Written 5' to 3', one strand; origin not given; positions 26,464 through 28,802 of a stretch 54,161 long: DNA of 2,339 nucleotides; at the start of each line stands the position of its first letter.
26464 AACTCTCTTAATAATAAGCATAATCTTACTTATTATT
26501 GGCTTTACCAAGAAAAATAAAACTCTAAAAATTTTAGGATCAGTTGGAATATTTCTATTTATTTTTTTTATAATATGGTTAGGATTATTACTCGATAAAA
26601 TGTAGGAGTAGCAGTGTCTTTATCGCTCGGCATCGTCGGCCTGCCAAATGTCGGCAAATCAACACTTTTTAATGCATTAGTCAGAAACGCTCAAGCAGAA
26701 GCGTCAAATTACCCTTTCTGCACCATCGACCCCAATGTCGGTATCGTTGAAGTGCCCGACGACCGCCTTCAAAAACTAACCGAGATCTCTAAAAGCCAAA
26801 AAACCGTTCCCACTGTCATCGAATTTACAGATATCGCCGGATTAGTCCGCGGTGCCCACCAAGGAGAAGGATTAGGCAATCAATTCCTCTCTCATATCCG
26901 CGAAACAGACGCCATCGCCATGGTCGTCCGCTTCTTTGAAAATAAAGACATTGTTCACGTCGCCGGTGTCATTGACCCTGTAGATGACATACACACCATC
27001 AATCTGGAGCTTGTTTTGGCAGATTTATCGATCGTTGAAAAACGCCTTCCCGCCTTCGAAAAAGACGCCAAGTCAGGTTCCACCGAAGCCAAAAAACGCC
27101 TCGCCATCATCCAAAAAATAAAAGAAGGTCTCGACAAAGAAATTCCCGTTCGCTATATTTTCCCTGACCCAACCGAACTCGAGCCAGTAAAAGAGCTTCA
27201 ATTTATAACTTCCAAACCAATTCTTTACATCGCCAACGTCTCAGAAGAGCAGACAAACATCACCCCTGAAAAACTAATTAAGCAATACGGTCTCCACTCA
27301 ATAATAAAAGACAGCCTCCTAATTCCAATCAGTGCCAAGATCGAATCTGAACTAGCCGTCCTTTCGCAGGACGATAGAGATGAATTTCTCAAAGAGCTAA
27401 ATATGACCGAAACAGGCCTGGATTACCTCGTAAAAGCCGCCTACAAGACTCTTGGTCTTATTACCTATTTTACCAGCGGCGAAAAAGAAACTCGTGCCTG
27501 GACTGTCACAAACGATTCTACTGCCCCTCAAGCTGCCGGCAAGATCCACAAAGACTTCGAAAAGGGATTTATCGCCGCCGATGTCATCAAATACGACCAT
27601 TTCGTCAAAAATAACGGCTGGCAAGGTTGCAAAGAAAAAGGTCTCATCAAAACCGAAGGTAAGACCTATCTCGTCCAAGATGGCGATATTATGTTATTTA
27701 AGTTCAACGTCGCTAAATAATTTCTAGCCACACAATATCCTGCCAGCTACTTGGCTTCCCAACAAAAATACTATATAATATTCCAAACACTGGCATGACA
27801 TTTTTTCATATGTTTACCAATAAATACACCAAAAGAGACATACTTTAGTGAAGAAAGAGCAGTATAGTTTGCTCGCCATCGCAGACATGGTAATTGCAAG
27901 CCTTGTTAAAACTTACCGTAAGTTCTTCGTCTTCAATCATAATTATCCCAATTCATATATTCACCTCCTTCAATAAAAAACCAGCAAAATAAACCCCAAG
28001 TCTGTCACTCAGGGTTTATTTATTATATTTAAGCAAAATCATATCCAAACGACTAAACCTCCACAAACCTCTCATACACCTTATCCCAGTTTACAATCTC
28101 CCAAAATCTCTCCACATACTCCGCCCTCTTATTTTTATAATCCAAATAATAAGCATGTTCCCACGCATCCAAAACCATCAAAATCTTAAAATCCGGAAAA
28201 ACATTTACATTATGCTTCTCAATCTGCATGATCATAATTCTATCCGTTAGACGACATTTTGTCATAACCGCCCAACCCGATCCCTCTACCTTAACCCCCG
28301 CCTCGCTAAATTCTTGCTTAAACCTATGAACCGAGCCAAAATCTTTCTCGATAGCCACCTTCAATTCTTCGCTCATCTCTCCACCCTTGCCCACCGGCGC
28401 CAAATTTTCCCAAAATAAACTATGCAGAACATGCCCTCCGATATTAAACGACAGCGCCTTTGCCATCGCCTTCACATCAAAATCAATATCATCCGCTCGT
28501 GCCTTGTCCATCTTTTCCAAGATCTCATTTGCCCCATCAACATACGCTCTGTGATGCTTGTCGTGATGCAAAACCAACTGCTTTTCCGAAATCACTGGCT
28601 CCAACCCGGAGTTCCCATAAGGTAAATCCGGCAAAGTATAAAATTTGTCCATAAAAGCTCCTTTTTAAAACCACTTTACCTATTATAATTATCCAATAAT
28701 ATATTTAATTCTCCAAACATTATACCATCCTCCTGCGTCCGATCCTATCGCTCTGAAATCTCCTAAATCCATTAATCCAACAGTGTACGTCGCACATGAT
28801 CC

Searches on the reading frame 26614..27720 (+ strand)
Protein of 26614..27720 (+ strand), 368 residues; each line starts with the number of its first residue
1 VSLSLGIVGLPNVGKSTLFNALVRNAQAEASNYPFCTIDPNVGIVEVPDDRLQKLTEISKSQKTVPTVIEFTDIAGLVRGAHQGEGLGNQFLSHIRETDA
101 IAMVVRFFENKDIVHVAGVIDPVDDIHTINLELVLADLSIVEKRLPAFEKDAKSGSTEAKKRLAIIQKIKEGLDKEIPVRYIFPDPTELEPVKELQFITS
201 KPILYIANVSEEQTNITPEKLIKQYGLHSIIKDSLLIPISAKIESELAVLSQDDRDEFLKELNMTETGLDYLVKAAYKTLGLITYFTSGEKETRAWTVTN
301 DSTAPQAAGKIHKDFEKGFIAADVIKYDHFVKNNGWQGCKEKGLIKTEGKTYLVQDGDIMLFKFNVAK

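Call 71: search_protein_families(library=pfam, proteins=[window:26614-27720:+], max_evalue=0.001)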
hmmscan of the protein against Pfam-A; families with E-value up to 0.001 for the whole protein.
window:26614-27720:+ (368 aa): 3 families
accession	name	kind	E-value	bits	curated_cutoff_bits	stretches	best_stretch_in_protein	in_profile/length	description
PF06071.19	YchF-GTPase_C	-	1.2e-36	125.1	27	1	282-365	1-84/84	Protein of unknown function (DUF933)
PF01926.29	MMR_HSR1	-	7.7e-23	81.2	21.9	1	5-110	2-87/113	50S ribosome-binding GTPase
PF02421.24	FeoB_N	-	7.6e-07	29.2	27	1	6-50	4-47/156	Ferrous iron transport protein B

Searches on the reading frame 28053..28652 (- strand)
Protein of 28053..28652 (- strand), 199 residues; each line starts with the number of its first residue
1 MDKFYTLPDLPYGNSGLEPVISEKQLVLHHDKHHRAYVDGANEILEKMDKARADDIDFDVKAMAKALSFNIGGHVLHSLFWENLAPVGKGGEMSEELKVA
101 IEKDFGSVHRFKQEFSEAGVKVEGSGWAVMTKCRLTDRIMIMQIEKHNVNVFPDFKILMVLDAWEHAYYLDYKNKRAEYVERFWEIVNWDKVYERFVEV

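Call 71: search_protein_families(library=pfam, proteins=[window:28053-28652:-], max_evalue=0.001)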
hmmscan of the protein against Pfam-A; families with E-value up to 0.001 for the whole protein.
window:28053-28652:- (199 aa): 2 families
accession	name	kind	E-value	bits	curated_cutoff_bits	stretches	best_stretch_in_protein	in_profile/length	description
PF02777.23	Sod_Fe_C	-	7.2e-34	116.3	20.9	1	94-195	2-102/102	Iron/manganese superoxide dismutases, C-terminal domain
PF00081.27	Sod_Fe_N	-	2e-28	99.1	27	1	5-85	2-82/82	Iron/manganese superoxide dismutases, alpha-hairpin domain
